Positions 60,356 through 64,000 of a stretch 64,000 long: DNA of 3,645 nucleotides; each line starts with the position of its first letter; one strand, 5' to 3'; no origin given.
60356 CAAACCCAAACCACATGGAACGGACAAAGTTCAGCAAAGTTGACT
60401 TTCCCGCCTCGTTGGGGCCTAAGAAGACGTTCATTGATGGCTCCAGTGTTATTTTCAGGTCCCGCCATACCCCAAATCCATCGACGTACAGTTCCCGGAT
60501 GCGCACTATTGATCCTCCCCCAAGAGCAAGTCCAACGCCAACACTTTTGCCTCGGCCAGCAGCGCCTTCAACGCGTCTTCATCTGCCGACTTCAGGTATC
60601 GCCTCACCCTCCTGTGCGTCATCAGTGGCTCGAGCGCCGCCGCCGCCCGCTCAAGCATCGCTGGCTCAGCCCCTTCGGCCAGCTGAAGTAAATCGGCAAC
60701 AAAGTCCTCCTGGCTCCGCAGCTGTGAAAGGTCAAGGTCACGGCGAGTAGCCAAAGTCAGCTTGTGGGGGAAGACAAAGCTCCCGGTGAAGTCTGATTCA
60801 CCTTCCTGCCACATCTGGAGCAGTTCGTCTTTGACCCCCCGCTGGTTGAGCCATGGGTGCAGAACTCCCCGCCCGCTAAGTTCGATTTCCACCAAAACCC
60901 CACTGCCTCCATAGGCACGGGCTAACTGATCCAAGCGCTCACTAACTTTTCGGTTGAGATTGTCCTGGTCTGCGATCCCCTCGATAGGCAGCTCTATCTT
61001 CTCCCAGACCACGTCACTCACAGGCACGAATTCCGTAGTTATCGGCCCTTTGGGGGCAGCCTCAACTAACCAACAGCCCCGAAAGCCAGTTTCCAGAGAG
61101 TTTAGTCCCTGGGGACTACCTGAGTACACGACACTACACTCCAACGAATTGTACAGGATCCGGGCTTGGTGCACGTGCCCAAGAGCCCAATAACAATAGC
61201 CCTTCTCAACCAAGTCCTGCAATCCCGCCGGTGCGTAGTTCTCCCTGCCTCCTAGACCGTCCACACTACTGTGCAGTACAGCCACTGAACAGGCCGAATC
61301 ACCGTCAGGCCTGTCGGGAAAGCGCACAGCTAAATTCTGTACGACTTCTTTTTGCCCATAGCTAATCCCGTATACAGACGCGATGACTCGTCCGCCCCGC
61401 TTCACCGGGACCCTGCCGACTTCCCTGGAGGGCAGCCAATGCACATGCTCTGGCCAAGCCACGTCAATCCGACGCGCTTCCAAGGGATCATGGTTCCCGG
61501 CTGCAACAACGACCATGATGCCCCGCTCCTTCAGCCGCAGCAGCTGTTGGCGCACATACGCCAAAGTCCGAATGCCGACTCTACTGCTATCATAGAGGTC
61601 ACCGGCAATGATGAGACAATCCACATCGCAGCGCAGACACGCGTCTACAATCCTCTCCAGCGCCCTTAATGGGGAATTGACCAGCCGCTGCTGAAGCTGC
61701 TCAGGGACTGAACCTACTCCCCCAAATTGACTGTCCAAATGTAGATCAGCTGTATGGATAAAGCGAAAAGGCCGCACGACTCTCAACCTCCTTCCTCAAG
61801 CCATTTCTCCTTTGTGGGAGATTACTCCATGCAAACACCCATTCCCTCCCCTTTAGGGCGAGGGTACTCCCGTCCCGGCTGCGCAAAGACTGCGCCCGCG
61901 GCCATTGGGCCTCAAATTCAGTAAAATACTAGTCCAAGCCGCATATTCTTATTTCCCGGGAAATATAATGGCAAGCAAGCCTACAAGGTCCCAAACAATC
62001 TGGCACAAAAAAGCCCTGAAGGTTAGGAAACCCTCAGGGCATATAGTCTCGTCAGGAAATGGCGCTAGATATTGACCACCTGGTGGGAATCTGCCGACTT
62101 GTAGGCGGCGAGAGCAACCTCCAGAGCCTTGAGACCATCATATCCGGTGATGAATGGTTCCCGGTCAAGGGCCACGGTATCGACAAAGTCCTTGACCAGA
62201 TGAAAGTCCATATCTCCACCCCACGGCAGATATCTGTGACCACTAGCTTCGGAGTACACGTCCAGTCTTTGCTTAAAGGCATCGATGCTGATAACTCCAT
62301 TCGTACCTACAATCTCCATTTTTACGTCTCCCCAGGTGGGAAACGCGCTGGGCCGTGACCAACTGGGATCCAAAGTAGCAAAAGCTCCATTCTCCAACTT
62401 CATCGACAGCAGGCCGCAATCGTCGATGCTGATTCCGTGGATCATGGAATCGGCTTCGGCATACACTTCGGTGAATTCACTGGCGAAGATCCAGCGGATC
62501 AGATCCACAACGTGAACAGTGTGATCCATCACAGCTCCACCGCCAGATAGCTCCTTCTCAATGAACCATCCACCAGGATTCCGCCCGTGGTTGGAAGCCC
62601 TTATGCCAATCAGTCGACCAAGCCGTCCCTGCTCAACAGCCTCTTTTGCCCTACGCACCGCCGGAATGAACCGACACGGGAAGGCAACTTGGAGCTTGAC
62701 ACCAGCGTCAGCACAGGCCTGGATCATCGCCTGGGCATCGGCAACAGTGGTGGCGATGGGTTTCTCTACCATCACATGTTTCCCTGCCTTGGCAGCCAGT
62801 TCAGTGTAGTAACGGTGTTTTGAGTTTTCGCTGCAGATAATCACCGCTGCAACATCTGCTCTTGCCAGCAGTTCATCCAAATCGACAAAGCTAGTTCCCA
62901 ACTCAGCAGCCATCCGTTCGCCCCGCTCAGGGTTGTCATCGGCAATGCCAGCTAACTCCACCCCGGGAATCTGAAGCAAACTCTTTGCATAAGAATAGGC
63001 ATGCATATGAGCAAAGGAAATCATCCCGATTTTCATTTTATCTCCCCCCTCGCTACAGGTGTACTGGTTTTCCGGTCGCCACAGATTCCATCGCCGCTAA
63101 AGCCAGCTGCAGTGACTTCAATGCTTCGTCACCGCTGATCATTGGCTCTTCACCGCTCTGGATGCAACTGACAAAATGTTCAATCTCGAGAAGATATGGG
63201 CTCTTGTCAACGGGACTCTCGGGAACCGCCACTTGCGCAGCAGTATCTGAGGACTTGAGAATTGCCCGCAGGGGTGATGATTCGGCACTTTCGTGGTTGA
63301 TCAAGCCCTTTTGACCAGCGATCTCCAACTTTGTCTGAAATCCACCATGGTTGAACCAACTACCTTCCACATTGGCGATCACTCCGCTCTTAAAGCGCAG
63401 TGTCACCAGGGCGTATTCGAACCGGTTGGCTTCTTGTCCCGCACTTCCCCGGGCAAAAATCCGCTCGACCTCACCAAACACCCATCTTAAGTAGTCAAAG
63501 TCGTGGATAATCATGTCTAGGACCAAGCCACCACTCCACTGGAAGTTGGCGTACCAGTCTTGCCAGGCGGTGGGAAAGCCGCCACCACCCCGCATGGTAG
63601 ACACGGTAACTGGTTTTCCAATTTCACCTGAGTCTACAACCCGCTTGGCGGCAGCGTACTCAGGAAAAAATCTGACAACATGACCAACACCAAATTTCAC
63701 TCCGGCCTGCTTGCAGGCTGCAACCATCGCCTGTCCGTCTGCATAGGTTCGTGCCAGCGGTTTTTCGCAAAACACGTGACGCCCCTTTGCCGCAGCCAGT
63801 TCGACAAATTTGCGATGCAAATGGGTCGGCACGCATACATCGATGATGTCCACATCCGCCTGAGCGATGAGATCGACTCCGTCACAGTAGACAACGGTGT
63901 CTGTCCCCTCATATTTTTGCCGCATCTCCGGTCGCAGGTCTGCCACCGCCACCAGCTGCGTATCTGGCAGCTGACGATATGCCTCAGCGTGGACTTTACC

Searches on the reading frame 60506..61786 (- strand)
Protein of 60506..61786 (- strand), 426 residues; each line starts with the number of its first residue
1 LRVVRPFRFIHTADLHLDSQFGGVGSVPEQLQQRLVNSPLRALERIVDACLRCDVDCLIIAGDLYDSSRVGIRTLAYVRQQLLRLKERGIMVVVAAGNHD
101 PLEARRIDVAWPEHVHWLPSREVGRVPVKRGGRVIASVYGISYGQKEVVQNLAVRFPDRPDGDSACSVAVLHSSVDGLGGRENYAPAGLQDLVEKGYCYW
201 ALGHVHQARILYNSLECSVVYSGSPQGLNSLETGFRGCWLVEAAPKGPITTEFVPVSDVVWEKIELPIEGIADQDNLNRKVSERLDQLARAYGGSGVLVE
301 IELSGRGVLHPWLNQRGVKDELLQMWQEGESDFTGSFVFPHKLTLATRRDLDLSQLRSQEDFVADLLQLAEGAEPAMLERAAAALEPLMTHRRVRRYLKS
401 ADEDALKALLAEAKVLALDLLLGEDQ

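Call 24: search_protein_families(library=pfam, proteins=[window:60506-61786:-], max_evalue=0.001)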
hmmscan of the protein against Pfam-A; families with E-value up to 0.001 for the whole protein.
window:60506-61786:- (426 aa): 1 family
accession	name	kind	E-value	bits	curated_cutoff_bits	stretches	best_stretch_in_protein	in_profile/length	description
PF00149.33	Metallophos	-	1.4e-11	45.6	21.5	1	7-207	1-190/191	Calcineurin-like phosphoesterase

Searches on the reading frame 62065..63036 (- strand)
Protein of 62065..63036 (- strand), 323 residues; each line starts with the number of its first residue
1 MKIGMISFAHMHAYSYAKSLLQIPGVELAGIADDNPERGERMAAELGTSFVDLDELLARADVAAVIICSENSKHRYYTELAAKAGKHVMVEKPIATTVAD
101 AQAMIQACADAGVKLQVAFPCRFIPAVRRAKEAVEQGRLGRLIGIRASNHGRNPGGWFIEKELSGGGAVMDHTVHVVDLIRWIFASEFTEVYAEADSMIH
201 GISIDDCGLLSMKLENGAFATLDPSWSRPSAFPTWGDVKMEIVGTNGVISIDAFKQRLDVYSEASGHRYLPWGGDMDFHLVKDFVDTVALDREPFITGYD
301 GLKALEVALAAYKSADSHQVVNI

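Call 24: search_protein_families(library=pfam, proteins=[window:62065-63036:-], max_evalue=0.001)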
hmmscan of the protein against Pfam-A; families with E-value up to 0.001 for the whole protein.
window:62065-63036:- (323 aa): 4 families
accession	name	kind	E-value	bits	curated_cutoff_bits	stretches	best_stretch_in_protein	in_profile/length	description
PF22725.1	GFO_IDH_MocA_C3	-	1e-28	100.2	27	1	127-249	1-123/124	GFO/IDH/MocA C-terminal domain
PF01408.29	GFO_IDH_MocA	-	3.6e-25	89.4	24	1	3-119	3-120/120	Oxidoreductase family, NAD-binding Rossmann fold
PF02894.22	GFO_IDH_MocA_C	-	6e-19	69.2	22.9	1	131-322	1-217/218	Oxidoreductase family, C-terminal alpha/beta domain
PF22685.1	Gal80p_C-like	-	0.0002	22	29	0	125-194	1-77/152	Gal80p, C-terminal domain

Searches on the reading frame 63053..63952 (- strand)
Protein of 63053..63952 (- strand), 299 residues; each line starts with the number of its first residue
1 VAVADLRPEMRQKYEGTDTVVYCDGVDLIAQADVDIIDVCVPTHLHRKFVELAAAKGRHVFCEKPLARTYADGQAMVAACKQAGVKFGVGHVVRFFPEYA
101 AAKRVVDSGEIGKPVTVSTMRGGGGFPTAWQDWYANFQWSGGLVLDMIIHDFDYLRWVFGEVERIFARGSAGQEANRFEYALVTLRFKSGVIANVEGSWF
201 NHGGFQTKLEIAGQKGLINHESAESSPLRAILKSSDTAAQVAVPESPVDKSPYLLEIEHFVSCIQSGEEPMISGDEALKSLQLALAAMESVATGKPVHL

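Call 24: search_protein_families(library=pfam, proteins=[window:63053-63952:-], max_evalue=0.001)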
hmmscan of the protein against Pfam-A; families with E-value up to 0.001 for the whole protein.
window:63053-63952:- (299 aa): 3 families
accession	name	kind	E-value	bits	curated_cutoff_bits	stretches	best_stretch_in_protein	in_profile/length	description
PF22725.1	GFO_IDH_MocA_C3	-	6.5e-28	97.7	27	1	99-218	1-123/124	GFO/IDH/MocA C-terminal domain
PF02894.22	GFO_IDH_MocA_C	-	3.3e-25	89.6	22.9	1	103-299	1-218/218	Oxidoreductase family, C-terminal alpha/beta domain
PF01408.29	GFO_IDH_MocA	-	3.7e-17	63.5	24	1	15-91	44-120/120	Oxidoreductase family, NAD-binding Rossmann fold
